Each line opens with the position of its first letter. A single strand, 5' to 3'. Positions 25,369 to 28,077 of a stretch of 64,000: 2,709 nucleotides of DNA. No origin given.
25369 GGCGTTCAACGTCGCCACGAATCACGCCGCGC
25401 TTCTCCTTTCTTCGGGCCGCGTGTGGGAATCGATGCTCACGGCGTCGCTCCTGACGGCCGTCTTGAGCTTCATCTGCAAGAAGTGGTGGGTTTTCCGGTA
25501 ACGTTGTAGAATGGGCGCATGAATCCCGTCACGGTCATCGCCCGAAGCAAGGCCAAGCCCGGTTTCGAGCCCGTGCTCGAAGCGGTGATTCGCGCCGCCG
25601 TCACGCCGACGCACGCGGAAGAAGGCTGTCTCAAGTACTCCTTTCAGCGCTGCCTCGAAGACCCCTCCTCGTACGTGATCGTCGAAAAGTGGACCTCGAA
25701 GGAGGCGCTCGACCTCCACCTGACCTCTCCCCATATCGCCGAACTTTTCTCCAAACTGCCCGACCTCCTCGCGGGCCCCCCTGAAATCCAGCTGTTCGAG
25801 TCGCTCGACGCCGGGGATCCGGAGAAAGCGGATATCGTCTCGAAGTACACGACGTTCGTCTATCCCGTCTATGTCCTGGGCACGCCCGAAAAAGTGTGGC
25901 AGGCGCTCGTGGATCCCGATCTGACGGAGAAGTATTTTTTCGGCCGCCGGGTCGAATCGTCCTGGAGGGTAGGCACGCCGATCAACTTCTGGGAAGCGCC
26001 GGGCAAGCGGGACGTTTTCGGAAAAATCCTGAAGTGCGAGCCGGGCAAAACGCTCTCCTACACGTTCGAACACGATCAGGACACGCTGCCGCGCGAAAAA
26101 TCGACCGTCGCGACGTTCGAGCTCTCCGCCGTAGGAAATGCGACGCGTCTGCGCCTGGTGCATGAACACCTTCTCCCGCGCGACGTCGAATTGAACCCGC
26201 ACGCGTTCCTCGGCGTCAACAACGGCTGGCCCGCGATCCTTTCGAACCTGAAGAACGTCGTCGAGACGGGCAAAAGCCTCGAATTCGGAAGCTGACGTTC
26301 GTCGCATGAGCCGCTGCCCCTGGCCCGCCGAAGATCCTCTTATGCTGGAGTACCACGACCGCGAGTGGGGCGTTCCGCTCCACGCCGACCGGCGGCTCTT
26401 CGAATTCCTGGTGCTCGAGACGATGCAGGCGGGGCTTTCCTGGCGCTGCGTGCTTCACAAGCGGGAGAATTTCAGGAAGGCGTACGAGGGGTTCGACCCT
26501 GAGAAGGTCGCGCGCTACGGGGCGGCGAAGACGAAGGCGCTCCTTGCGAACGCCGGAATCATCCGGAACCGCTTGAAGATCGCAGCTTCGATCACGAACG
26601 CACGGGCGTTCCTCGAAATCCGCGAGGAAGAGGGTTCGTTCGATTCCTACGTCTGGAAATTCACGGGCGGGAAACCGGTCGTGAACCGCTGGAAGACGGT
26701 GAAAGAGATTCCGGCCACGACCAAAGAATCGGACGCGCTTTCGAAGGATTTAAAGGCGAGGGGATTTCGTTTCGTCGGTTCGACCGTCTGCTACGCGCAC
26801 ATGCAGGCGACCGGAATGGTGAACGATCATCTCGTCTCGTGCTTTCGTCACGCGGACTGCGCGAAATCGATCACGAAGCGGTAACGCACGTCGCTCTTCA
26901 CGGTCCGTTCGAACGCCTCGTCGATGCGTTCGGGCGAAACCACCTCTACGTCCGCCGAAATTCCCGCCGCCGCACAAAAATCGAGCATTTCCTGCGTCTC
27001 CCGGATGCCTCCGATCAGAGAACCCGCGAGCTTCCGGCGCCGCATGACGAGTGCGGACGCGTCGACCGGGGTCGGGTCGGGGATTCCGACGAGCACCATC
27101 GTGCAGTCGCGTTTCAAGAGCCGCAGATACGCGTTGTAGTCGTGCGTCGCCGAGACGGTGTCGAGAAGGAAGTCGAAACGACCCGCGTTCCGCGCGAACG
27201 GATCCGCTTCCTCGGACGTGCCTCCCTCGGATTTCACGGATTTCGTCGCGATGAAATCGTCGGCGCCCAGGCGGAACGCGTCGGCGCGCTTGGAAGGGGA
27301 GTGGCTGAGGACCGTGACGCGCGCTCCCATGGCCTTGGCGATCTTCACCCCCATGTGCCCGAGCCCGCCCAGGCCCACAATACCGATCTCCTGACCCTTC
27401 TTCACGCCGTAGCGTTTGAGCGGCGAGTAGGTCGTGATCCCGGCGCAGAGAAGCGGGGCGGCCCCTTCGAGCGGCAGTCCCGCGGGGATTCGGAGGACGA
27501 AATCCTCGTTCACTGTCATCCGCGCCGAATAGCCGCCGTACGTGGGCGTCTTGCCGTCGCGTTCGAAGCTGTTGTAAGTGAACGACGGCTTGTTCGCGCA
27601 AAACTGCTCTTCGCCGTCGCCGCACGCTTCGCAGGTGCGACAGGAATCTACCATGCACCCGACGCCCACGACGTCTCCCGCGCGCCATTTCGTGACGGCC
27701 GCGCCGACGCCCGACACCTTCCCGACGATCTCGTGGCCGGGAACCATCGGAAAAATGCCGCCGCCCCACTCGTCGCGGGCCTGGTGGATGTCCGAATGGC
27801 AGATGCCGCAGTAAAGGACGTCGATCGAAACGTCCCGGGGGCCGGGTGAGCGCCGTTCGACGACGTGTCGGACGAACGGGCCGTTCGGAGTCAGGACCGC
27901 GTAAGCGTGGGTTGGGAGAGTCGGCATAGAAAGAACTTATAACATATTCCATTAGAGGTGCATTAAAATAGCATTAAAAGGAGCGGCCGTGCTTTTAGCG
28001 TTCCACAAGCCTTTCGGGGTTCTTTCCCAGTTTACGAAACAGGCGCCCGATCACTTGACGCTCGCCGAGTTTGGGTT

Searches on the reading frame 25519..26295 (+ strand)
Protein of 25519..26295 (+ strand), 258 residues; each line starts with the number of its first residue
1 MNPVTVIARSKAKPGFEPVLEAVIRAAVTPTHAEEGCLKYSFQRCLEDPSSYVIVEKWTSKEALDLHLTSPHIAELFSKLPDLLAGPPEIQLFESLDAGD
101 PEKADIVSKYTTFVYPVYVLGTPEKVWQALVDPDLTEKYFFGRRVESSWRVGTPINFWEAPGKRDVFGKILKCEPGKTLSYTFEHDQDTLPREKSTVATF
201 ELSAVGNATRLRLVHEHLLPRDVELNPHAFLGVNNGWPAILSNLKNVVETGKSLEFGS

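Call 71: search_protein_families(library=pfam, proteins=[window:25519-26295:+], max_evalue=0.00001)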
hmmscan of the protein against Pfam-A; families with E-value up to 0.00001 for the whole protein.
window:25519-26295:+ (258 aa): 2 families
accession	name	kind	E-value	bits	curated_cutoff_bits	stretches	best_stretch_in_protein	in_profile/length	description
PF03992.22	ABM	-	7.1e-18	65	23.1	1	3-75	1-74/78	Antibiotic biosynthesis monooxygenase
PF08327.17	AHSA1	-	1e-17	64.9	22.1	1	122-249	3-125/125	Activator of Hsp90 ATPase homolog 1-like protein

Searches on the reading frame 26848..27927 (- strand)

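Call 71: search_protein_families(library=pfam, proteins=[window:26848-27927:-], max_evalue=0.00001)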
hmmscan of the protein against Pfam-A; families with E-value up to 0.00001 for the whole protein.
window:26848-27927:- (359 aa): 2 families
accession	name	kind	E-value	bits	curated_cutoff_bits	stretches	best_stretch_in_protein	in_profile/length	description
PF08240.17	ADH_N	-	5.9e-24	84.7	23.5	1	29-148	1-103/104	Alcohol dehydrogenase GroES-like domain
PF00107.32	ADH_zinc_N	-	4.3e-23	82.1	31.8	1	188-319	1-128/129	Zinc-binding dehydrogenase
